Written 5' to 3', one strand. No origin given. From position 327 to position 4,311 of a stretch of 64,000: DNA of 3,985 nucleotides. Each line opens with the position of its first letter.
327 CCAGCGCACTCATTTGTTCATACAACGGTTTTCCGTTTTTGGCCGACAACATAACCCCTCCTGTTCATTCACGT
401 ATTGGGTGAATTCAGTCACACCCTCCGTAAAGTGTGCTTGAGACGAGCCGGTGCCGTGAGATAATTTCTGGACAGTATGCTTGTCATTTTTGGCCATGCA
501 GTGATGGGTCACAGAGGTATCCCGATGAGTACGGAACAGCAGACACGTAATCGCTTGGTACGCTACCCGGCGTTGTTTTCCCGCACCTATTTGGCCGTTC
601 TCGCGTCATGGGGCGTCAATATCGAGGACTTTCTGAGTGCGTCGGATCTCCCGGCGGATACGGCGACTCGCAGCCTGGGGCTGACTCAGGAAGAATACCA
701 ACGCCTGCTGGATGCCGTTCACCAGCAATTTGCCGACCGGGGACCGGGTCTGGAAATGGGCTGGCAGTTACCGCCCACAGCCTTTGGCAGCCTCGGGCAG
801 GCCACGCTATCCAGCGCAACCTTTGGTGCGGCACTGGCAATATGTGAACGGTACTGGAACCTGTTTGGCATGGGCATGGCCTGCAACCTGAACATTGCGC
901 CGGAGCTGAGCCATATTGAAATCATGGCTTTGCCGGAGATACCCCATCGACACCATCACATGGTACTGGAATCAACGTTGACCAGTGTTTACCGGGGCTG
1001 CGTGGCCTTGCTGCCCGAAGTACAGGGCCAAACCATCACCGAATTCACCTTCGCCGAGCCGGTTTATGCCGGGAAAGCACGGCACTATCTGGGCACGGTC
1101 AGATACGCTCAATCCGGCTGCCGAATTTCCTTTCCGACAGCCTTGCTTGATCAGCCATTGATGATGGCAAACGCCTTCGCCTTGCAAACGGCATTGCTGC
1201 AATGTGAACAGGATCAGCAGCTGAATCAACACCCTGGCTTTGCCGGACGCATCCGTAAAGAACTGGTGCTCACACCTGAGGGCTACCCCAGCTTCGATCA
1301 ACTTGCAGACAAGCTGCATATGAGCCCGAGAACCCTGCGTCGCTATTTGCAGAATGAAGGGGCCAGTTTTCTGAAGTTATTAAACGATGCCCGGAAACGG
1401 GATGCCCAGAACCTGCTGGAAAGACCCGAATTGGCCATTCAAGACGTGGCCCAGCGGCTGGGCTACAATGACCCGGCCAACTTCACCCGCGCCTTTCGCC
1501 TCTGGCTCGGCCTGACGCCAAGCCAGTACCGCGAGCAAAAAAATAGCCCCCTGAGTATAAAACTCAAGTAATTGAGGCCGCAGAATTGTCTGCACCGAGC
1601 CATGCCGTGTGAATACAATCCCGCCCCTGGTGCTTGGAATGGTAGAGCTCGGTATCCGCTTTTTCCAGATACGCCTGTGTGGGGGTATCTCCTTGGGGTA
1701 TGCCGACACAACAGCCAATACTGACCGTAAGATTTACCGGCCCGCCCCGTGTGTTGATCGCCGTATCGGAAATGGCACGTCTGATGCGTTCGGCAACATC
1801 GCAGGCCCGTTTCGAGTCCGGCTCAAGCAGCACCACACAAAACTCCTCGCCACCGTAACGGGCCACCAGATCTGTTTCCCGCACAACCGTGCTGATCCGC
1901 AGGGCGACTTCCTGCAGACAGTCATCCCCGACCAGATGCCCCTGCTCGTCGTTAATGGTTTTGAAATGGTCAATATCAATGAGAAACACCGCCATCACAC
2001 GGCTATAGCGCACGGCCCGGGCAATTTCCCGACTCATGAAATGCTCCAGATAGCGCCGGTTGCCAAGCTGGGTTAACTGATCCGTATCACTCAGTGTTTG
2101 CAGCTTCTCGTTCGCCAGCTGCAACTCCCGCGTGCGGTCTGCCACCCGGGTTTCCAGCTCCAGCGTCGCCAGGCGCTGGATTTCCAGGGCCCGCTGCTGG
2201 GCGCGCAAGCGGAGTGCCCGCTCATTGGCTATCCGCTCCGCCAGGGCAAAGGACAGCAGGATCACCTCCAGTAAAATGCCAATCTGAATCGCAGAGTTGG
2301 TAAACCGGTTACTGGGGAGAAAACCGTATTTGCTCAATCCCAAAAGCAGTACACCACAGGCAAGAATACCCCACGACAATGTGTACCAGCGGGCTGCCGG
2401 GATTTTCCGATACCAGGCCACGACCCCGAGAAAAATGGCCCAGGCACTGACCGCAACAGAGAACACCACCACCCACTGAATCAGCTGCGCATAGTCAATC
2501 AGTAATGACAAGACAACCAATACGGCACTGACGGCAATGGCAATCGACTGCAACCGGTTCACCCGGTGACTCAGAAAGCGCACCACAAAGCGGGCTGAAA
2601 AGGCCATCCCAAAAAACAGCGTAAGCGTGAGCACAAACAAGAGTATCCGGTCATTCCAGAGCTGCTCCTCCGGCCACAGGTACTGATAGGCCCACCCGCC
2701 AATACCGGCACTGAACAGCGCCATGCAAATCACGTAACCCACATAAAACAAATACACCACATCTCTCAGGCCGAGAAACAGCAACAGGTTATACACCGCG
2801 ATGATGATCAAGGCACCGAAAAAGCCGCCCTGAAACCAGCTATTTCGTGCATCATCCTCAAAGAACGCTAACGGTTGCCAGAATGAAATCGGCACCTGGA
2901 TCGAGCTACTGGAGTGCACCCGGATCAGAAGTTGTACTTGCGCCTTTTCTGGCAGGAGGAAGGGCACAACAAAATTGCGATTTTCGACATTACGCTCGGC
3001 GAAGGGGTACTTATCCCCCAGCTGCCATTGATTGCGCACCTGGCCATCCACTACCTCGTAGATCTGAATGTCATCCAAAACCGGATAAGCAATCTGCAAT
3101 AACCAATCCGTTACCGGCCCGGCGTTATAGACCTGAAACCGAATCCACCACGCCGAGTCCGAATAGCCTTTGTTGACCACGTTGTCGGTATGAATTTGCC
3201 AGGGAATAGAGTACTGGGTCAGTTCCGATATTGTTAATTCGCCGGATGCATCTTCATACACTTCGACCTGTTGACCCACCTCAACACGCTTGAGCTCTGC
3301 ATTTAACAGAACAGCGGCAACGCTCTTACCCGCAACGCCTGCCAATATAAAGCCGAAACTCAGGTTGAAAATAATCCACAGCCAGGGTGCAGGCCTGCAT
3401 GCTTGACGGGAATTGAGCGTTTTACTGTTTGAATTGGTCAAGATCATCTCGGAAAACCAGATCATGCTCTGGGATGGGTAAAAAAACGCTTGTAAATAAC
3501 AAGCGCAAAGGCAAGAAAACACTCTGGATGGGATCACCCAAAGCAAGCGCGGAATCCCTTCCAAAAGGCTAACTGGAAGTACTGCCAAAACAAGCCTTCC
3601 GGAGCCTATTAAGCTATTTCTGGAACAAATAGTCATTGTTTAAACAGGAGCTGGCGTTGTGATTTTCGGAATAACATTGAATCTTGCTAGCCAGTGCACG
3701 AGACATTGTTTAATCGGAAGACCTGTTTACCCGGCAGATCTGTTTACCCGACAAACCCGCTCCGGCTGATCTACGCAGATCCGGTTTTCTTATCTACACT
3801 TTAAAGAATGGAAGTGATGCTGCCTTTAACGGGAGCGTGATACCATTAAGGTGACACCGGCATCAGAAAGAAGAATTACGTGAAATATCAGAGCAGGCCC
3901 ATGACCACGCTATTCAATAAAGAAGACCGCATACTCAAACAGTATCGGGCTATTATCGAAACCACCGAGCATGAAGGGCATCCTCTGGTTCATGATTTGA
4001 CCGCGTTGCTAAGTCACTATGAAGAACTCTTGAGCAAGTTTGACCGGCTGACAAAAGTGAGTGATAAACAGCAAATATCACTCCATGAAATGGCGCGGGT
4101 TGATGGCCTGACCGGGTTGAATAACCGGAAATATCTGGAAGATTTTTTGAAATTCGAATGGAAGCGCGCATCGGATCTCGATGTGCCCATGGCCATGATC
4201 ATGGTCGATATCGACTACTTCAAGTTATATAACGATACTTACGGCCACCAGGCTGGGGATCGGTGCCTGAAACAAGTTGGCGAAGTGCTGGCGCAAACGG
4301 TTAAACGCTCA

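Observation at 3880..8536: SiaABCD-like module with inverted gene organisation and a giant propeller sensor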

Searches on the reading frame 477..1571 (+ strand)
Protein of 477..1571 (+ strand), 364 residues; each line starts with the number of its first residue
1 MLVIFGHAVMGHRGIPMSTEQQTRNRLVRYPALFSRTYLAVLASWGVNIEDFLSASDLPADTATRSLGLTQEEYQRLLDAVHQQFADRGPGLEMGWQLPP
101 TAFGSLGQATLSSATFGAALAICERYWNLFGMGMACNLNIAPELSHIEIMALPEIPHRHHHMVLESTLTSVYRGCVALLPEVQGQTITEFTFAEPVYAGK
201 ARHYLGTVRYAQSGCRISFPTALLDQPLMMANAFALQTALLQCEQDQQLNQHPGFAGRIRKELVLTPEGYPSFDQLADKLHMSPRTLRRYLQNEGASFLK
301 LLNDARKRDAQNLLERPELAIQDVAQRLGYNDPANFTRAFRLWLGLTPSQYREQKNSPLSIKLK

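Call 4: search_protein_families(library=pfam, proteins=[window:477-1571:+], max_evalue=0.01)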
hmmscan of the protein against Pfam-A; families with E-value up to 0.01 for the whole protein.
window:477-1571:+ (364 aa): 6 families
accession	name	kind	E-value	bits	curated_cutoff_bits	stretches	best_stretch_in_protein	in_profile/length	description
PF12833.13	HTH_18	-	1.4e-21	77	33.6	1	276-354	1-80/80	Helix-turn-helix domain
PF12625.12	Arabinose_bd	-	1.7e-21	77.6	27.6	1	46-228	1-185/185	Arabinose-binding domain of AraC transcription regulator, N-term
PF00165.29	HTH_AraC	-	1.7e-12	47.6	26.6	1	318-352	8-41/42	Bacterial regulatory helix-turn-helix proteins, AraC family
PF20432.4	Xre-like-HTH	-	0.00014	22.5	25.8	0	272-294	25-46/63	Antitoxin Xre-like helix-turn-helix domain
PF01381.28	HTH_3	-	0.0074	16.7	23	0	275-294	14-33/55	Helix-turn-helix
PF13412.12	HTH_24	-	0.0082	16.1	21.9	0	272-292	19-39/48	Winged helix-turn-helix DNA-binding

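Call 5: search_protein_families(library=ncbifam, proteins=[window:477-1571:+], max_evalue=0.01)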
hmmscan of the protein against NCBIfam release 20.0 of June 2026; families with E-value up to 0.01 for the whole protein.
window:477-1571:+ (364 aa): 26 families (the best 25 are shown)
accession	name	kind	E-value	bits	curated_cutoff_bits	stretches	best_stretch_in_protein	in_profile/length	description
NF049968.1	QhpR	equivalog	1e-45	156.1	250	1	72-352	3-284/284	AraC-like transcriptional regulator QhpR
NF050186.1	TransRegGliRPseudo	equivalog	3.1e-34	118.8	570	1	37-355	14-337/338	AraC family transcriptional regulator GliR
NF053784.1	TranRegCyprAlk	equivalog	3.6e-32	112.1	500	1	69-354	48-336/336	transcriptional regulator CypR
NF007860.0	PRK10572.1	equivalog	1.5e-12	47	208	1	236-356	162-286/292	arabinose operon transcriptional regulator AraC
NF006902.0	PRK09393.1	equivalog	2.1e-12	46.9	425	1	273-356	239-323/327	transcriptional regulator FtrA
NF007432.1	PRK09978.1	equivalog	1.6e-11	43.9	500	1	273-356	161-244/274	DNA-binding transcriptional regulator GadX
TIGR04094.1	adjacent_YSIRK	equivalog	4.2e-09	35.9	200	1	275-352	306-383/383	YSIRK-targeted surface antigen transcriptional regulator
NF011732.0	PRK15185.1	equivalog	6.4e-09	35.5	354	1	272-353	224-305/309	transcriptional regulator HilD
NF047455.1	TF_Staph_AryK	equivalog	7.7e-09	34.3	850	1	273-356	176-260/759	transcriptional regulator AryK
NF010028.0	PRK13503.1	equivalog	2.9e-08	33.5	288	1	273-356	190-274/278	HTH-type transcriptional activator RhaS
NF047788.1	TransRegPocR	equivalog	3.1e-08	33.2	500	1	274-356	209-292/296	transcriptional regulator PocR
NF007243.0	PRK09685.1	equivalog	3.2e-08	33.3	199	1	274-354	219-301/303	transcriptional regulator FeaR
NF010025.2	PRK13500.1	equivalog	5.3e-08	32.8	525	1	273-356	195-279/282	HTH-type transcriptional activator RhaR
NF011733.0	PRK15186.1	equivalog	5.9e-08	32.4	403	1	274-351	201-278/291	AraC family transcriptional regulator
TIGR02297.1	HpaA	equivalog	2.4e-07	30.3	274.65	1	299-354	232-287/287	4-hydroxyphenylacetate catabolism regulatory protein HpaA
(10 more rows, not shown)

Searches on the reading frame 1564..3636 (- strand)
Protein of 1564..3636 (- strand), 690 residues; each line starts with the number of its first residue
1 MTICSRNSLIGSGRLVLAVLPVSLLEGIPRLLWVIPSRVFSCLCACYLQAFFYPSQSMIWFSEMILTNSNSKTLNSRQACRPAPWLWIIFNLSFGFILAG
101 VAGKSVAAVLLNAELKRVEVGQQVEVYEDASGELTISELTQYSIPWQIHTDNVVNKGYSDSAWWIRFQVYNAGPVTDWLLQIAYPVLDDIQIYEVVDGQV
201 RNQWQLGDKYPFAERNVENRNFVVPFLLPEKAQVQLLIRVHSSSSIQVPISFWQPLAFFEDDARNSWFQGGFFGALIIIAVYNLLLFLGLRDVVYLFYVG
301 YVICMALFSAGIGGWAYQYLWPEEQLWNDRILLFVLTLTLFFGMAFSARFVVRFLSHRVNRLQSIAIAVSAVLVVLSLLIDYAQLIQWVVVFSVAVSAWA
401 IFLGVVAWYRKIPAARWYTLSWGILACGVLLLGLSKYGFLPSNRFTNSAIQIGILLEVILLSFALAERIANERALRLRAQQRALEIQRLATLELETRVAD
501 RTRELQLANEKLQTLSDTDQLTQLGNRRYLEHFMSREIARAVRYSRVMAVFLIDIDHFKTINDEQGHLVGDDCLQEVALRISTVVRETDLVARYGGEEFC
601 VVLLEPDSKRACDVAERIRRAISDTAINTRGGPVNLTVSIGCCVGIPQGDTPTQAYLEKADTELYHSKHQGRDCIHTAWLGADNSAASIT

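Call 4: search_protein_families(library=pfam, proteins=[window:1564-3636:-], max_evalue=0.01)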
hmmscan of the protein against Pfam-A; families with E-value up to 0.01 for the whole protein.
window:1564-3636:- (690 aa): 3 families
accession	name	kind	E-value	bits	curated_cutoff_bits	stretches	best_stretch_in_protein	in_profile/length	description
PF00990.26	GGDEF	-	9.6e-48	162.4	23.8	1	517-673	2-160/161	Diguanylate cyclase, GGDEF domain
PF07695.17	7TMR-DISM_7TM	-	9.2e-47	160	29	1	267-468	3-205/205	7TM diverse intracellular signalling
PF07696.17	7TMR-DISMED2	-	2.8e-36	124.9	22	1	121-254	1-136/136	7TMR-DISM extracellular 2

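Call 5: search_protein_families(library=ncbifam, proteins=[window:1564-3636:-], max_evalue=0.01)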
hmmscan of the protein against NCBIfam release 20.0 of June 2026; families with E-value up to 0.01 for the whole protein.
window:1564-3636:- (690 aa): 21 families
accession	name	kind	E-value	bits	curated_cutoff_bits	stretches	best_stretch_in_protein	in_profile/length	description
NF038266.1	diguan_SiaD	equivalog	2.4e-47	161.5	290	1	487-674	64-251/252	biofilm regulation diguanylate cyclase SiaD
TIGR00254.1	GGDEF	domain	5.3e-47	159.6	37.4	1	512-675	1-164/168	diguanylate cyclase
NF007135.0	PRK09581.1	equivalog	1.8e-46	158.9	474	1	509-676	285-453/457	PleD family two-component system response regulator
NF007423.1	PRK09966.1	equivalog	1.7e-40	139.2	325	1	465-668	185-390/390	diguanylate cyclase DgcN/YfiN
NF007380.0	PRK09894.1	equivalog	1.2e-39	136.5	256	1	503-676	115-285/296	diguanylate cyclase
NF041606.1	dguan_cyc_DgcA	equivalog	3.4e-36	124.9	370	1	507-675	169-336/340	diguanylate cyclase DgcA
NF047654.1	DiguCycDgcRLepto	equivalog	3.9e-34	117.9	500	1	492-675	110-293/295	diguanylate cyclase DgcR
NF051473.1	DigCycDgcsShew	equivalog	3.6e-32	111.9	400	1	518-676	137-289/291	diguanylate cyclase DgcS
NF011955.1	PRK15426.1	equivalog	2.4e-27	95.3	408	1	510-675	392-558/564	cellulose biosynthesis regulator diguanylate cyclase DgcQ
NF045675.1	PhdiestaseDibA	equivalog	3.3e-27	95.1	980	1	506-674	193-360/623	phosphodiesterase DibA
NF007599.0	PRK10245.1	equivalog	5.9e-26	90.8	402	1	508-674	202-366/371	diguanylate cyclase AdrA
NF040885.1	diguan_DgcJ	equivalog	1e-25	90.5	500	1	518-672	343-490/493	diguanylate cyclase DgcJ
NF007474.0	PRK10060.1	equivalog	2.6e-25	88.7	782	1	506-673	227-390/663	cyclic di-GMP phosphodiesterase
NF007298.0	PRK09776.1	equivalog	3.7e-25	88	1135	1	514-674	682-841/1111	diguanylate cyclase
NF047872.1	GGDEF_GdpS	equivalog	1.1e-21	77.5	400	1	516-674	187-346/355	GGDEF domain-containing protein GdpS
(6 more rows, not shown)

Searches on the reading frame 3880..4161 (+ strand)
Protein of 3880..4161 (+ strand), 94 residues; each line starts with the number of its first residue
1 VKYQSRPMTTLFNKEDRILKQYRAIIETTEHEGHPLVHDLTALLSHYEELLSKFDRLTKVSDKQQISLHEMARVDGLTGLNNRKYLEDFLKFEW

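Call 27: search_solved_structures(query=window:3880-4161:+, max_evalue=10, show_alignments=5)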
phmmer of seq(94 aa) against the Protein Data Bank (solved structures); distinct sequences matched with E-value up to 10: 14.
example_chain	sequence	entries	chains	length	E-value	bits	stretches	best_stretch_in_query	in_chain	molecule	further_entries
3i5c_A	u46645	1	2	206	0.0035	21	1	47-94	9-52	Fusion of General control protein GCN4 and WSPR response regulator protein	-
3i5a_A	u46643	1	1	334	0.0053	20.5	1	58-94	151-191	Response regulator/GGDEF domain protein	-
7e6g_A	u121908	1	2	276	0.011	19.4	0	43-91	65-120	Putative GGDEF domain protein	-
8c05_A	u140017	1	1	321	0.016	18.9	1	62-94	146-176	Sensor domain-containing diguanylate cyclase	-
3bre_A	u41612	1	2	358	0.023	18.4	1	66-94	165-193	Probable two-component response regulator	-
8tm9_A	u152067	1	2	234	0.1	16.4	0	15-63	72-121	D_3_633_8x peptide bound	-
3i5b_A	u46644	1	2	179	0.1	16.3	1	73-94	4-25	WspR response regulator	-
9t28_A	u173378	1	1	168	0.12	16.1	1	74-94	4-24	diguanylate cyclase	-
3fmc_A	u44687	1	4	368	0.14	15.9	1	24-90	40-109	Putative succinylglutamate desuccinylase / aspartoacylase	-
8tlp_A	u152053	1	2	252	0.15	15.9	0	15-64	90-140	D_3_633_8x, no peptide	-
5tpt_A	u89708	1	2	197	0.95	13.3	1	13-90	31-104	Amyloid-like protein 2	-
9p6j_A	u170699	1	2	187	0.98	13.2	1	55-89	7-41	diguanylate cyclase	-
5ooy_A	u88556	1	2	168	1.2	12.9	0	17-72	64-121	DARPin VHAH-1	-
6chg_D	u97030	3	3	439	1.5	12.6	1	12-54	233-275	KLLA0A08800p | Swd1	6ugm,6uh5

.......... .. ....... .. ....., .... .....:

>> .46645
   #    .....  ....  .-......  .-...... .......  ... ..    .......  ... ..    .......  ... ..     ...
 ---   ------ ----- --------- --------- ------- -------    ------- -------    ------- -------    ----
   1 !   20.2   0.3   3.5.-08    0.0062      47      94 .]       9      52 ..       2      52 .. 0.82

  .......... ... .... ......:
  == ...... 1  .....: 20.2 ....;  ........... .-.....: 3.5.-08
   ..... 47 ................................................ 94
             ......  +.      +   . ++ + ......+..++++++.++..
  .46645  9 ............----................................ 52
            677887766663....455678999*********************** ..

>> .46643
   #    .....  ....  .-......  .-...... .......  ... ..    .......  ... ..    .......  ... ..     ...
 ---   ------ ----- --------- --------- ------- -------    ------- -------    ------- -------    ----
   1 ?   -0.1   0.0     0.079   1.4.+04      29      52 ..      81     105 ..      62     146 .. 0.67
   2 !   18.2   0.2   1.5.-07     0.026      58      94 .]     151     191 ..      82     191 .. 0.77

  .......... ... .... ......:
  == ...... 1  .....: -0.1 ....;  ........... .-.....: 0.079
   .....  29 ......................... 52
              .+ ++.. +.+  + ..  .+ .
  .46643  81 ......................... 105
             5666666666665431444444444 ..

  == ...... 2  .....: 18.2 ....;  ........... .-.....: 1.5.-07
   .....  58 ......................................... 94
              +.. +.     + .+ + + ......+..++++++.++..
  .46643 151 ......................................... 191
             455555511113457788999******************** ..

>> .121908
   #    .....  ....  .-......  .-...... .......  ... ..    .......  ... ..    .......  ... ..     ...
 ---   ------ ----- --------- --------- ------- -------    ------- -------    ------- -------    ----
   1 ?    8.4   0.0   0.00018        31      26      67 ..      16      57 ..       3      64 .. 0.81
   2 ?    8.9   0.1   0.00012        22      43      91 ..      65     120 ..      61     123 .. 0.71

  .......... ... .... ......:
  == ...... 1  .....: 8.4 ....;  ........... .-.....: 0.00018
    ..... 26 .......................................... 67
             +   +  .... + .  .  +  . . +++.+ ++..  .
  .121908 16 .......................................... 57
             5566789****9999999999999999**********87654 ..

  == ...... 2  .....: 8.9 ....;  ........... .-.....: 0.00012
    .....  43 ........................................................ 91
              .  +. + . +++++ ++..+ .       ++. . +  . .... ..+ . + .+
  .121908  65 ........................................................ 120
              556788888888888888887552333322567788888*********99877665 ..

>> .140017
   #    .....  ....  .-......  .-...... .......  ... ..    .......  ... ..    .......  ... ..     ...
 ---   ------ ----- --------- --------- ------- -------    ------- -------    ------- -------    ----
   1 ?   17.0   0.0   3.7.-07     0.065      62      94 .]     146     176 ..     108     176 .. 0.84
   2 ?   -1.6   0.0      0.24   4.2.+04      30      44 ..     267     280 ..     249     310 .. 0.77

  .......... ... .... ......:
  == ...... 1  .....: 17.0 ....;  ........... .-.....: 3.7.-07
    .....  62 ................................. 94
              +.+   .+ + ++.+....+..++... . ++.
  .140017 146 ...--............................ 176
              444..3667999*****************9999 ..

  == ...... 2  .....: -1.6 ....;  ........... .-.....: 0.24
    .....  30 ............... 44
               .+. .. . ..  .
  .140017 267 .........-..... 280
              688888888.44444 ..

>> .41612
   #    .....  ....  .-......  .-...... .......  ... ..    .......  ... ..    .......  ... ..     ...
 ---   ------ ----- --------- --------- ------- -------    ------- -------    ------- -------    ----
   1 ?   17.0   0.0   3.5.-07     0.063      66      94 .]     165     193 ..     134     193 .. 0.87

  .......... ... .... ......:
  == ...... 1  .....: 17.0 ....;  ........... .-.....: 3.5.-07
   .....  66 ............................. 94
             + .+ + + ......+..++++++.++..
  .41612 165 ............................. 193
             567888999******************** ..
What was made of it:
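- The stalk-motif alignment is statistically weak on its own (domain E-values 22-31, call 27).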
